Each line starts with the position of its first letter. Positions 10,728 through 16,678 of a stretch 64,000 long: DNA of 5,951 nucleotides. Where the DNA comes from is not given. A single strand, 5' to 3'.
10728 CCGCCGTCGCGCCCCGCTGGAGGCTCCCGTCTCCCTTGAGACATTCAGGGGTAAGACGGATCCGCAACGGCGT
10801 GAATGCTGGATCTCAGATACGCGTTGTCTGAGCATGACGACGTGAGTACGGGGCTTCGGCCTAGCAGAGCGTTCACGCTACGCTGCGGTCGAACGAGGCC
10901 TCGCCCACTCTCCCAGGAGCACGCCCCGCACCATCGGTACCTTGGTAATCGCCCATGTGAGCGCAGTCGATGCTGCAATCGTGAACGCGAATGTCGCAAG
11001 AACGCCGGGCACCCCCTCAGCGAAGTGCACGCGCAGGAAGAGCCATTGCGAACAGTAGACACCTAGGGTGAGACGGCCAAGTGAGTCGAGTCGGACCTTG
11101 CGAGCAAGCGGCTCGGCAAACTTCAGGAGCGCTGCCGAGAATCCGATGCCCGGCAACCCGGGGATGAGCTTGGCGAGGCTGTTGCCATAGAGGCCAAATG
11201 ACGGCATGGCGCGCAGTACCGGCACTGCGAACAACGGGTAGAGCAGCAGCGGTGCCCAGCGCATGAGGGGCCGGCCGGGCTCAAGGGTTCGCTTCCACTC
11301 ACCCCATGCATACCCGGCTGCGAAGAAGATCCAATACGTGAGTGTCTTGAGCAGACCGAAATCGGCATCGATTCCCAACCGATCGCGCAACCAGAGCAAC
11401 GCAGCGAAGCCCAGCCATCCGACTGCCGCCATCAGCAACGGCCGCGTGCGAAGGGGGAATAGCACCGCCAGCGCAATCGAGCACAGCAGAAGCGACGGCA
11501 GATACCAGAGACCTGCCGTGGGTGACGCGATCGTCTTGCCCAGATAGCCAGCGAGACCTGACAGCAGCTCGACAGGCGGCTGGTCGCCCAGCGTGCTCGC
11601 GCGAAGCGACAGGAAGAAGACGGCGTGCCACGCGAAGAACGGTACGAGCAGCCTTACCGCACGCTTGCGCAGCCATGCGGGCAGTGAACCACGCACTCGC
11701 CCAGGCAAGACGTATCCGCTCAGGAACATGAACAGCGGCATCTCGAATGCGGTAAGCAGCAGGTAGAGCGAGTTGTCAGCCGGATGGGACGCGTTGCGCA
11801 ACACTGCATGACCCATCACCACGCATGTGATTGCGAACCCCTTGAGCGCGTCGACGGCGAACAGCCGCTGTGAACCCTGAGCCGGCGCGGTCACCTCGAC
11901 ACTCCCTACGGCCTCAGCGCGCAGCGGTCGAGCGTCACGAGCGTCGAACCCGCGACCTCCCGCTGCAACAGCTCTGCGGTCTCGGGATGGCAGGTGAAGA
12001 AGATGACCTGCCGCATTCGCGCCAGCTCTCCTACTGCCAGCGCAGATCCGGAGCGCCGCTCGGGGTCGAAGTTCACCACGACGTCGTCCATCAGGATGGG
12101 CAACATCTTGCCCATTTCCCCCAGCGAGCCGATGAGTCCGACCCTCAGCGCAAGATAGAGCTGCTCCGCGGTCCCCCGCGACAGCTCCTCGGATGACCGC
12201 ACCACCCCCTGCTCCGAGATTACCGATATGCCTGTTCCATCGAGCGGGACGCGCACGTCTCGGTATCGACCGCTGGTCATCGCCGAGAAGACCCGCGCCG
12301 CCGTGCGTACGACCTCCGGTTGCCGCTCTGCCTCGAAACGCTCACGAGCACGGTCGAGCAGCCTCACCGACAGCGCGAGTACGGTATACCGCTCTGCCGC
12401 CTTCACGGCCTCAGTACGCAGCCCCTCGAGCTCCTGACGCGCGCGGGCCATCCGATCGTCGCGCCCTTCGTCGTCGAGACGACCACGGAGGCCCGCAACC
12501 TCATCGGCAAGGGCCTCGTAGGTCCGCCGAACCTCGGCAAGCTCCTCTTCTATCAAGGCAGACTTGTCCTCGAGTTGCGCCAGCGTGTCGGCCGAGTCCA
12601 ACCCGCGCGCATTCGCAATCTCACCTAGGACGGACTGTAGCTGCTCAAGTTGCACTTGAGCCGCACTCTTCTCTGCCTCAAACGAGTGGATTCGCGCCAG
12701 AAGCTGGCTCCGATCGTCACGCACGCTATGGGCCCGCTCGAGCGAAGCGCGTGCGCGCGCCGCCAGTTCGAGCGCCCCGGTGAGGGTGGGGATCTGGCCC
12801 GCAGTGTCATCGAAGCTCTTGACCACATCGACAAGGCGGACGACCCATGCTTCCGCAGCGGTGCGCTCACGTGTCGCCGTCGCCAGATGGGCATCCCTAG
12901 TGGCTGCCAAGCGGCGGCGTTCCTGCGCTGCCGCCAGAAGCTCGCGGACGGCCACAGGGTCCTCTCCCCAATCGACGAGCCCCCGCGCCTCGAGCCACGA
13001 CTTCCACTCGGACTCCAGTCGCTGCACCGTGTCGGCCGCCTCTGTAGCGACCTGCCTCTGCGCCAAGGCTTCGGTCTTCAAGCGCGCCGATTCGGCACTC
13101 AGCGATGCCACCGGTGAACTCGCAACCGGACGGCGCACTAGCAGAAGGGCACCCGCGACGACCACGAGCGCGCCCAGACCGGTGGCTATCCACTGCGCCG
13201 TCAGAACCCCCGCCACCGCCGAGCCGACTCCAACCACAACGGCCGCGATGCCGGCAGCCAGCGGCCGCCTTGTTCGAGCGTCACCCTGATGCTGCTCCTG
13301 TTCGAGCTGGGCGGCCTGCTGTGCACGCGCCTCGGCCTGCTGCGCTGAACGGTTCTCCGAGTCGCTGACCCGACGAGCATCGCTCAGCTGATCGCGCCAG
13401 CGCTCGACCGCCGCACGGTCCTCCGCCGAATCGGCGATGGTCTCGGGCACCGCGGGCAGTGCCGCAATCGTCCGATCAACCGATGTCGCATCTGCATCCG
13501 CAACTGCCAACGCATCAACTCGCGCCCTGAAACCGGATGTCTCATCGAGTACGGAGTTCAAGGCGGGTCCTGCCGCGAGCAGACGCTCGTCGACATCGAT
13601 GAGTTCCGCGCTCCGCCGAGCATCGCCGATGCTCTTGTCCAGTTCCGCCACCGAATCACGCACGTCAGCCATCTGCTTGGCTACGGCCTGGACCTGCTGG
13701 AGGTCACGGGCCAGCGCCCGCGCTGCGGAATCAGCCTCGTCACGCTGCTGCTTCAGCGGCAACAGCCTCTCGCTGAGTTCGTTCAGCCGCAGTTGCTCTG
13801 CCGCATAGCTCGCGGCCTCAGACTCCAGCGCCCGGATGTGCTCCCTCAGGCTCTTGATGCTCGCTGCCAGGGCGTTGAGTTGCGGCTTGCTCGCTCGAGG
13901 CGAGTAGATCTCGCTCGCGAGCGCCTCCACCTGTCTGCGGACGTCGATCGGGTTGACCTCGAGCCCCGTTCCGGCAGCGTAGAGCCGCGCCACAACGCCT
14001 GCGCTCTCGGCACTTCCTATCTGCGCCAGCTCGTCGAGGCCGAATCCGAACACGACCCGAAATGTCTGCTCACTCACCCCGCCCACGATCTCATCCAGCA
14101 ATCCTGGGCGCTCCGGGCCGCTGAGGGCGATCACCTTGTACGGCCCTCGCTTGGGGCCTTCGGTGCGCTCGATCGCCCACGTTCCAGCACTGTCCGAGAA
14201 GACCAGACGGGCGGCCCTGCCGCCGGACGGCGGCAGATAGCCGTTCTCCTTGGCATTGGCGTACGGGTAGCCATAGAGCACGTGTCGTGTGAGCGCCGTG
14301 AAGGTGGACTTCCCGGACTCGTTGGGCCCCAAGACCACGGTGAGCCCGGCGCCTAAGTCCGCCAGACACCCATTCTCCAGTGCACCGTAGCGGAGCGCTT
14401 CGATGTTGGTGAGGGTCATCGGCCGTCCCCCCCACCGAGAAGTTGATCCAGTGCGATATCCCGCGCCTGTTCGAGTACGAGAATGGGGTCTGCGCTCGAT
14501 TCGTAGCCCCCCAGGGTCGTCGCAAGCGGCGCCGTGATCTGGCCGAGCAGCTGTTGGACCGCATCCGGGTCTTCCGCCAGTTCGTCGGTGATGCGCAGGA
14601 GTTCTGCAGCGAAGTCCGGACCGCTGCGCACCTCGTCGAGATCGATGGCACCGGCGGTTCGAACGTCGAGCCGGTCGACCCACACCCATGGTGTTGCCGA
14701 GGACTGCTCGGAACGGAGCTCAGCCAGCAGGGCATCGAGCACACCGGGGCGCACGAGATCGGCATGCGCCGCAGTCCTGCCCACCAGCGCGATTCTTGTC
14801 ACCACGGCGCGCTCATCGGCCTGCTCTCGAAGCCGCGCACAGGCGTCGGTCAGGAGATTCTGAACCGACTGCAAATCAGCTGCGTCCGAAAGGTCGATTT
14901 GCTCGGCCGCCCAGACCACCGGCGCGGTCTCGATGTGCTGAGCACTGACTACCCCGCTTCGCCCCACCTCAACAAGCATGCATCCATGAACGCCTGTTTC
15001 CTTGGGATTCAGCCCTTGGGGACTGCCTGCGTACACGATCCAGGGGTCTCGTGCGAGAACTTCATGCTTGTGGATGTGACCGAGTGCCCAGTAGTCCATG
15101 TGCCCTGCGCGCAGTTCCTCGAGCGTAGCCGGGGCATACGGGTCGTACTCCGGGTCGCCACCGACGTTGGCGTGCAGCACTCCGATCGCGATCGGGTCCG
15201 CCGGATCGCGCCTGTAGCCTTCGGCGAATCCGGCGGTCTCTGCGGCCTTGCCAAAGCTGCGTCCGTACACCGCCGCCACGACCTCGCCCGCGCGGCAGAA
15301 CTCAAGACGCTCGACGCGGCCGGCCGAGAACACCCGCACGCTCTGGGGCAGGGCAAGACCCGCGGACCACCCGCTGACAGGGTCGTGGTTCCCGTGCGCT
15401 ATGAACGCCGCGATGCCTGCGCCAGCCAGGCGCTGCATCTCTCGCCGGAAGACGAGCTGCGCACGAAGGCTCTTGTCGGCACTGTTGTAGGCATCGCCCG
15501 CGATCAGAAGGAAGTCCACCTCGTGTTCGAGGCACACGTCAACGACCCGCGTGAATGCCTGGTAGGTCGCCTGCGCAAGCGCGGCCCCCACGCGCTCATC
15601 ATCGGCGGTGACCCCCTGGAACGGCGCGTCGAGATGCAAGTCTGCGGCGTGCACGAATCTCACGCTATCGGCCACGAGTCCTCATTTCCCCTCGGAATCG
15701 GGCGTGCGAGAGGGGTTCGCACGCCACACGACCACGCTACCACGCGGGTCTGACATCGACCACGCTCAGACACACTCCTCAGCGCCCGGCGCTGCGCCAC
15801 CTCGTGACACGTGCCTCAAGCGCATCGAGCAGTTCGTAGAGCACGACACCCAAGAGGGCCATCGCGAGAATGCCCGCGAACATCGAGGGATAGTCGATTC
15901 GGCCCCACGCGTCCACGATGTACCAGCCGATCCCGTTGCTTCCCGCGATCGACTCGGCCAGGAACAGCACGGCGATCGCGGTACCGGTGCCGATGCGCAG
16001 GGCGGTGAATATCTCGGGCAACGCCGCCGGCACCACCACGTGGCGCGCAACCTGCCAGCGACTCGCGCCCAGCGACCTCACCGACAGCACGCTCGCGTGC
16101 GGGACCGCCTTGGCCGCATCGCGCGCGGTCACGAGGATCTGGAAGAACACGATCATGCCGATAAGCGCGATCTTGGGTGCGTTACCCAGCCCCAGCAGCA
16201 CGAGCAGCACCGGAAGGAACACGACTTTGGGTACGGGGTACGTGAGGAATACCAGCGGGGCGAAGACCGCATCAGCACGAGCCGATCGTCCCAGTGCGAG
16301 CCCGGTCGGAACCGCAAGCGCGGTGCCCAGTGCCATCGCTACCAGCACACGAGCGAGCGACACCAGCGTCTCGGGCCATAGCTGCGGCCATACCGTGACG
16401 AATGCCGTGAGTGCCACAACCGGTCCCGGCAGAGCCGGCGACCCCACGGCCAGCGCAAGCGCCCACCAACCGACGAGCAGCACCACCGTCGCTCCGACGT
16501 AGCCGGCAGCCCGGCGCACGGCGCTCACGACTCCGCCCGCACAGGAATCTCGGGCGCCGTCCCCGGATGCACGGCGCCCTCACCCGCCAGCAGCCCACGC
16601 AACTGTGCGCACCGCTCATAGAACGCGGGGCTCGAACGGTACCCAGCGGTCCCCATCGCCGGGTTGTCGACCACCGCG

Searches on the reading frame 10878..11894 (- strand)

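Call 66: search_protein_families(library=pfam, proteins=[window:10878-11894:-], max_evalue=0.0001)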
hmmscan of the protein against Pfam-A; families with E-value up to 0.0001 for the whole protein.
window:10878-11894:- (338 aa): 1 family
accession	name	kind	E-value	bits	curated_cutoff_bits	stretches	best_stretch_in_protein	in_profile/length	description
PF01757.29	Acyl_transf_3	-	5.4e-29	101.7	31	1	13-317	3-325/326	Acyltransferase domain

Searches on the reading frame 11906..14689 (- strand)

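Call 66: search_protein_families(library=pfam, proteins=[window:11906-14689:-], max_evalue=0.0001)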
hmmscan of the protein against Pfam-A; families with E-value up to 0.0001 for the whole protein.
window:11906-14689:- (927 aa): 2 families
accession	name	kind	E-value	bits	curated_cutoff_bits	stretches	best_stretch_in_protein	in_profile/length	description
PF13514.12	AAA_27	-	5.9e-16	59.1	22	1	91-292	1-203/206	AAA domain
PF11239.13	DUF3040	-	5e-05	23.9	24.7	0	459-515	26-83/84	Protein of unknown function (DUF3040)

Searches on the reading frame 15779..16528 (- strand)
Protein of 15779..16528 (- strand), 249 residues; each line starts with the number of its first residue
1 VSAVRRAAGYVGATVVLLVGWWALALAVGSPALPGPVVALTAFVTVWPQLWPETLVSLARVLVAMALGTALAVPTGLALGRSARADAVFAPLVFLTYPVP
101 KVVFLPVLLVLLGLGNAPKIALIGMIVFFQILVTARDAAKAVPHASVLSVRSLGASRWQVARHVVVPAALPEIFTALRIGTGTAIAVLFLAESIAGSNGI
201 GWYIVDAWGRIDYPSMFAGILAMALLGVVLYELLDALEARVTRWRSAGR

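Call 66: search_protein_families(library=pfam, proteins=[window:15779-16528:-], max_evalue=0.0001)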
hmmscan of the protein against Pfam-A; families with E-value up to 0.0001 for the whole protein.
window:15779-16528:- (249 aa): 1 family
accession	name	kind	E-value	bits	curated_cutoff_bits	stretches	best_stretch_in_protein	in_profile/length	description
PF00528.27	BPD_transp_1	-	1.6e-25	90.3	26.4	1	73-242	2-183/184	Binding-protein-dependent transport system inner membrane component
